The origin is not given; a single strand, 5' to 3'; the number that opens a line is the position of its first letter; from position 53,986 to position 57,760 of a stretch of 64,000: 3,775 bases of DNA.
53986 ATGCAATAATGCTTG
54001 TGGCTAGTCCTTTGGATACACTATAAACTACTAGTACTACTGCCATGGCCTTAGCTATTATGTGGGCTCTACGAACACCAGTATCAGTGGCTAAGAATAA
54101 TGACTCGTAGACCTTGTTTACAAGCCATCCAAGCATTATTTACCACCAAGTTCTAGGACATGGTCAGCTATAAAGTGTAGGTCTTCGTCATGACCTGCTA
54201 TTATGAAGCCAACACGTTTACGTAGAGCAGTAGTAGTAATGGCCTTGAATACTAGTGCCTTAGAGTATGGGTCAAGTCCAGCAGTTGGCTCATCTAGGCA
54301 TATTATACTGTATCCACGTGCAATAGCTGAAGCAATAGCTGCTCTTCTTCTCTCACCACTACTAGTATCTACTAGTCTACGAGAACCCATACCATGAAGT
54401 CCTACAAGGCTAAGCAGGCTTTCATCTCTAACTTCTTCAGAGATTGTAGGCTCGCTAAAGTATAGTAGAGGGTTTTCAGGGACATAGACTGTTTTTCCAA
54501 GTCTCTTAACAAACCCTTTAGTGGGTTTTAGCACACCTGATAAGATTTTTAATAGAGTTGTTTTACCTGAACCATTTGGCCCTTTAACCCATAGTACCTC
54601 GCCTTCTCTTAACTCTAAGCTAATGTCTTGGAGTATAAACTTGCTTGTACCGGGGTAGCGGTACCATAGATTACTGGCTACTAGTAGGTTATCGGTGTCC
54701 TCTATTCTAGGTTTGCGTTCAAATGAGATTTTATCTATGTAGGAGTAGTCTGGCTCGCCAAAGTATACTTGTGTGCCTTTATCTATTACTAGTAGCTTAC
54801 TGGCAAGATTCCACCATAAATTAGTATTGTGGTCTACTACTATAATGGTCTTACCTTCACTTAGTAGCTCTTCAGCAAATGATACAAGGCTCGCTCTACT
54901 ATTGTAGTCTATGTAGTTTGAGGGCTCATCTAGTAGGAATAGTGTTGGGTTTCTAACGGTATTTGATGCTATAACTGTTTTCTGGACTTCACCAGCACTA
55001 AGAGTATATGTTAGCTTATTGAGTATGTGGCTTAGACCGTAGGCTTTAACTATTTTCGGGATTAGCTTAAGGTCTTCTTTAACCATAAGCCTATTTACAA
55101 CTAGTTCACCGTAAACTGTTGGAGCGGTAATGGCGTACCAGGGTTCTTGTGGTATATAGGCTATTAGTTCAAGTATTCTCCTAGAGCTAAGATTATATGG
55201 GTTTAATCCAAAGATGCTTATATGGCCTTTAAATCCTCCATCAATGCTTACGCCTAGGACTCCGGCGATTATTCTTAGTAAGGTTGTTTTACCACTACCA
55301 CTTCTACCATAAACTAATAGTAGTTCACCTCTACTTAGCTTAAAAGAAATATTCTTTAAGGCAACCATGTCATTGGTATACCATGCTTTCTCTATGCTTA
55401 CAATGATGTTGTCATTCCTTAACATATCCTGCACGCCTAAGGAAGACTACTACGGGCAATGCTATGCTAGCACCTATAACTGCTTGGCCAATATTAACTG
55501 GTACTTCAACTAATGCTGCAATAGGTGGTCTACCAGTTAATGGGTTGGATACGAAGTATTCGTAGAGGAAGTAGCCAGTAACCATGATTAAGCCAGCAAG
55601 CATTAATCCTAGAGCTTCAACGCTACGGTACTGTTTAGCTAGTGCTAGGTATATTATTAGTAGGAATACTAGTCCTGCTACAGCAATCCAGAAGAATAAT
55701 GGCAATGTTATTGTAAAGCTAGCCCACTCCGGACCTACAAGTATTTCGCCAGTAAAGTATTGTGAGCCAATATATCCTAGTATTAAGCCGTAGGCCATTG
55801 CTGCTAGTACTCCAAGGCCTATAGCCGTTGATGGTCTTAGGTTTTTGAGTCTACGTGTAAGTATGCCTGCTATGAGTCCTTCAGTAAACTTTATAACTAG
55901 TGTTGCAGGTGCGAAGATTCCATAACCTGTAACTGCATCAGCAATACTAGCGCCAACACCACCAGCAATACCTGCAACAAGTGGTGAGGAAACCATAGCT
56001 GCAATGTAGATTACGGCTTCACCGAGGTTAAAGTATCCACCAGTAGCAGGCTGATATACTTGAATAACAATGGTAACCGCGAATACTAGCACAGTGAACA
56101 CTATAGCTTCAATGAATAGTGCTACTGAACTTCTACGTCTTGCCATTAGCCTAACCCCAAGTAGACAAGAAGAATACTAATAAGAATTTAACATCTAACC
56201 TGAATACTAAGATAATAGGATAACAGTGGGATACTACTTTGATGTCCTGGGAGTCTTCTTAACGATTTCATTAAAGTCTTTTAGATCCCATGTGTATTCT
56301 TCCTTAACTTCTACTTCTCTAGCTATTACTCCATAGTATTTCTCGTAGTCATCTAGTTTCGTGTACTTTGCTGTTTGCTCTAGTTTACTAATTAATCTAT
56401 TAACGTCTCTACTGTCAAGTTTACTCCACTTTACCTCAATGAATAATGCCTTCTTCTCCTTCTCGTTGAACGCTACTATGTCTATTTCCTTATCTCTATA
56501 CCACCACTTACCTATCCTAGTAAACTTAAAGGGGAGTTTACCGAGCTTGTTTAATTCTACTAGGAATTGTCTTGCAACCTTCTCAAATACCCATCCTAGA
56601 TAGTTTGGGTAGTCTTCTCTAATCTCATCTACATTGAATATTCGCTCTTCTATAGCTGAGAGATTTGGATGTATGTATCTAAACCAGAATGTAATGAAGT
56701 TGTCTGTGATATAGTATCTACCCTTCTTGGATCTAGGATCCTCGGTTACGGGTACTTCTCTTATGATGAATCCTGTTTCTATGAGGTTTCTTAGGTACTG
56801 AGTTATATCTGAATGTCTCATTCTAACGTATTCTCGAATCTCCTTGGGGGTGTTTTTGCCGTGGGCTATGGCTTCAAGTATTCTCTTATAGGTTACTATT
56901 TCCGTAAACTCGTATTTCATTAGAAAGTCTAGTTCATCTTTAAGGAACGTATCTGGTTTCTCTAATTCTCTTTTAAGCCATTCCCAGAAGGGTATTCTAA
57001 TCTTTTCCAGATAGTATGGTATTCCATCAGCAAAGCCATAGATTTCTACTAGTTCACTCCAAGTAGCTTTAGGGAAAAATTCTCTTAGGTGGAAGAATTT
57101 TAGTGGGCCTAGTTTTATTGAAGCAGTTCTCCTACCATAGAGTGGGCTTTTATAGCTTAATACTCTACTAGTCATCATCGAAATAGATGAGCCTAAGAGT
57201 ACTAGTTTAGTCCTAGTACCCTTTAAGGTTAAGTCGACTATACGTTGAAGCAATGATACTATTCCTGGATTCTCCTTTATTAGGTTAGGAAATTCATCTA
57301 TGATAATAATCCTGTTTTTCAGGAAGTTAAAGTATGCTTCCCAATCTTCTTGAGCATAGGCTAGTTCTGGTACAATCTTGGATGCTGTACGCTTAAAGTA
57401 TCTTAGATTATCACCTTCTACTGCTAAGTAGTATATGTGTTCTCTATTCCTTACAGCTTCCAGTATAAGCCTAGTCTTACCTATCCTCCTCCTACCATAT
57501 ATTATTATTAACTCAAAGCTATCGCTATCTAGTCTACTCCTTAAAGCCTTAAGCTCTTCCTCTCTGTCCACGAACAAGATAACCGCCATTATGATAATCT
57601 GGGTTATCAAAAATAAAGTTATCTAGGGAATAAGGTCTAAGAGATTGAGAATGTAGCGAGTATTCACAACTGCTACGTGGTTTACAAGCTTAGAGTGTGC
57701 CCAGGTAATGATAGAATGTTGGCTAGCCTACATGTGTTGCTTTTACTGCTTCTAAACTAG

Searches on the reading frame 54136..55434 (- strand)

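Call 90: search_protein_families(library=padloc, proteins=[window:54136-55434:-], max_evalue=0.0001)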
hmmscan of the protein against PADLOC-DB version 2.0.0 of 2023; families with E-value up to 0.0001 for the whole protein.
window:54136-55434:- (432 aa): 17 families
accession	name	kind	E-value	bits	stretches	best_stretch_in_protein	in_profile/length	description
PDLC04135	mad3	-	1.5e-44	151.1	4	341-430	246-338/374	mads_3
PDLC04140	mad8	-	1.4e-22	78.6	2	24-204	15-234/314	mads_8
PDLC02980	AriA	-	6.7e-21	73.5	1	40-105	3-57/304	-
PDLC03859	LmuB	-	5.1e-14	50.4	1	27-85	14-75/611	-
PDLC04164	AriA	-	2.6e-08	31.8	0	277-306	26-55/253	-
PDLC02914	ATPase-Toprim_I-B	-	3.2e-08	31.2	0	270-299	17-46/443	-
PDLC02335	AbiLi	-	1.2e-07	29.1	0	280-299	78-97/326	AbiLi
PDLC04213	HEC-02A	-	2.3e-07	28.7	0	284-306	29-51/337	-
PDLC00075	GajA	-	4e-06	23.6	0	267-302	13-46/536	AAA ATPase domain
PDLC00290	PtuA1|PtuA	-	5.2e-06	24.1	0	271-303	17-48/414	AAA ATPase domain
PDLC00268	PtuA1|PtuA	-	8.8e-06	23.4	0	269-303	17-50/411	AAA ATPase domain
PDLC02979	AriA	-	1.1e-05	23.4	0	268-305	14-50/373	-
PDLC03878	NsnB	-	1.6e-05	22.9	0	154-206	228-280/345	-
PDLC00269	PtuA1|PtuA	-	1.8e-05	22.2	0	39-57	35-53/446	AAA ATPase domain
PDLC03924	MkoC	-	5.7e-05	19.4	0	273-296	261-284/1136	-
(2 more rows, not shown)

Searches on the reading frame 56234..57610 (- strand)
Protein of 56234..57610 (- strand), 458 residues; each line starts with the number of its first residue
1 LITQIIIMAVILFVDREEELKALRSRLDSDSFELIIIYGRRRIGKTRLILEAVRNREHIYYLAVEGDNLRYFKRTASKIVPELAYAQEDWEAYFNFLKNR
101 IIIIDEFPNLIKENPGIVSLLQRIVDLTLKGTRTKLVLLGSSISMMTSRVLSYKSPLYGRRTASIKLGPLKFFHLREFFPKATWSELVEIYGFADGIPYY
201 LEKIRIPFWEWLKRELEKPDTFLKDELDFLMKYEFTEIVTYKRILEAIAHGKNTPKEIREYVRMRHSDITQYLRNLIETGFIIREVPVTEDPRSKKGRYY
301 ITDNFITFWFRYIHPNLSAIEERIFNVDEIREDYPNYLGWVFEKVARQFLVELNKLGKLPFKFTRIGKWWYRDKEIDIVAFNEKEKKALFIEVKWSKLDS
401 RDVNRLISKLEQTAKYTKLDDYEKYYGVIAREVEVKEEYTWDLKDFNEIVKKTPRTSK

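Call 90: search_protein_families(library=padloc, proteins=[window:56234-57610:-], max_evalue=0.0001)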
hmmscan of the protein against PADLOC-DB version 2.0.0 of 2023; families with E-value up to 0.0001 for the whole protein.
window:56234-57610:- (458 aa): 5 families
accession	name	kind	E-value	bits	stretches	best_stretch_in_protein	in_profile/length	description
PDLC04984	PDC-S27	-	9e-42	141.5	1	13-397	4-414/474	-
PDLC04985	PDC-S27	-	2.7e-35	120.2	1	12-438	5-463/484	-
PDLC04789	PDC-S01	-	8.6e-09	32.9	1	32-306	17-270/375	-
PDLC04791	PDC-S01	-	3.6e-07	27.2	1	18-148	5-127/395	-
PDLC04790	PDC-S01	-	2.1e-05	21.4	0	31-170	26-140/422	-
